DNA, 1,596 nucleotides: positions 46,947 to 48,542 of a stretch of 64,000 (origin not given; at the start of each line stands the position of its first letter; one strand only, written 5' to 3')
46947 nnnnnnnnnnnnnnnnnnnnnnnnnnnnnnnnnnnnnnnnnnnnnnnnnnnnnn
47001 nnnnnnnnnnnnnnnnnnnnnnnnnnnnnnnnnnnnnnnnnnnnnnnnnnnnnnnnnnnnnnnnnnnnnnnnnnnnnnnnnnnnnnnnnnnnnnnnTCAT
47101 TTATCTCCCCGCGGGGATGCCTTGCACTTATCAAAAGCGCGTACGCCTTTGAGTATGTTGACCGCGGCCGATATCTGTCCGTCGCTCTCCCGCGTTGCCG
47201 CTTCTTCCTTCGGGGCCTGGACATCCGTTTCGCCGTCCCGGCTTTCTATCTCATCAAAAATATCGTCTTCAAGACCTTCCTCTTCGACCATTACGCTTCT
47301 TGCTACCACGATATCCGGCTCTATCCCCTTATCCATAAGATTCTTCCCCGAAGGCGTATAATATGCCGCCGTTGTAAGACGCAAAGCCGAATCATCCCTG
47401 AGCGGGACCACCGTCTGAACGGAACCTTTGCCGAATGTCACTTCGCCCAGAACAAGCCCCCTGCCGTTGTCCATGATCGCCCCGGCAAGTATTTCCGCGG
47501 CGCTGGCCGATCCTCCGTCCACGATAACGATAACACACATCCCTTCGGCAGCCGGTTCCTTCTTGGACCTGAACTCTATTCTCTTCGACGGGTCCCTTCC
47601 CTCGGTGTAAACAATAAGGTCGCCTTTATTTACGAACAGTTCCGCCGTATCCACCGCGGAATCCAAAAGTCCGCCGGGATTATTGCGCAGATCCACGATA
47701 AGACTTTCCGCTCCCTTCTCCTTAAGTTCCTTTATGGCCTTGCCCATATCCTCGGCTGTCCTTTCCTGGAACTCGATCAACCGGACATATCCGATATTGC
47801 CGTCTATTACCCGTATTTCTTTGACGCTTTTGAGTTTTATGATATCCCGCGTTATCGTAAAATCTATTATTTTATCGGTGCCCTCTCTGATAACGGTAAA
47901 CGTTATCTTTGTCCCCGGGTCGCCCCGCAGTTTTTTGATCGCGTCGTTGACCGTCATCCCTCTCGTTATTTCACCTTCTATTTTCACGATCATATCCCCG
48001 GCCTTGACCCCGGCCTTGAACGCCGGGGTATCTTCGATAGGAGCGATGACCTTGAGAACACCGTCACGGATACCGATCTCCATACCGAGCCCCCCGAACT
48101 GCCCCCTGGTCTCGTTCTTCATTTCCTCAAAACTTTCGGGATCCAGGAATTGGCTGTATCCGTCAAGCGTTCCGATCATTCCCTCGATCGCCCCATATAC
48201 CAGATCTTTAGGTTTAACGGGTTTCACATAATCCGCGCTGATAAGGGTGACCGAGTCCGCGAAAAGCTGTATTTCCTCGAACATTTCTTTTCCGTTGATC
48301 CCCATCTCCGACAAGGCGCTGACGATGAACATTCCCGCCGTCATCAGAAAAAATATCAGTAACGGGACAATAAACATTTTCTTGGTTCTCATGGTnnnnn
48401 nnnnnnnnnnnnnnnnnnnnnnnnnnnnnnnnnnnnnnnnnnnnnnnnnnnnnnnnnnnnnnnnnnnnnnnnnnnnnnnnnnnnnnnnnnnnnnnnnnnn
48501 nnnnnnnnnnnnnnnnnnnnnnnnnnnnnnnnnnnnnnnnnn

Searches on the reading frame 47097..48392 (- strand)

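Call 90: search_protein_families(library=pfam, proteins=[window:47097-48392:-], max_evalue=0.00001)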
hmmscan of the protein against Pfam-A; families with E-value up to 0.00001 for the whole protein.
window:47097-48392:- (431 aa): 5 families
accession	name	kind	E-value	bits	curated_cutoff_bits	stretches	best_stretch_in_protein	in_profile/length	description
PF03572.23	Peptidase_S41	-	6.7e-54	182.4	24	1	199-363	1-165/165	Peptidase family S41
PF13180.12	PDZ_2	-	1.4e-09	38.5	27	1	100-176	1-76/80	PDZ domain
PF17820.7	PDZ_6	-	4.4e-09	36.4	27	1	117-169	4-54/54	PDZ domain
PF22694.1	CtpB_N-like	-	2.9e-08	34.5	27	1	35-86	32-84/85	Activating protease CtpB N-terminal domain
PF00595.29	PDZ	-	3.4e-06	27.8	23.2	0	100-167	10-80/81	PDZ domain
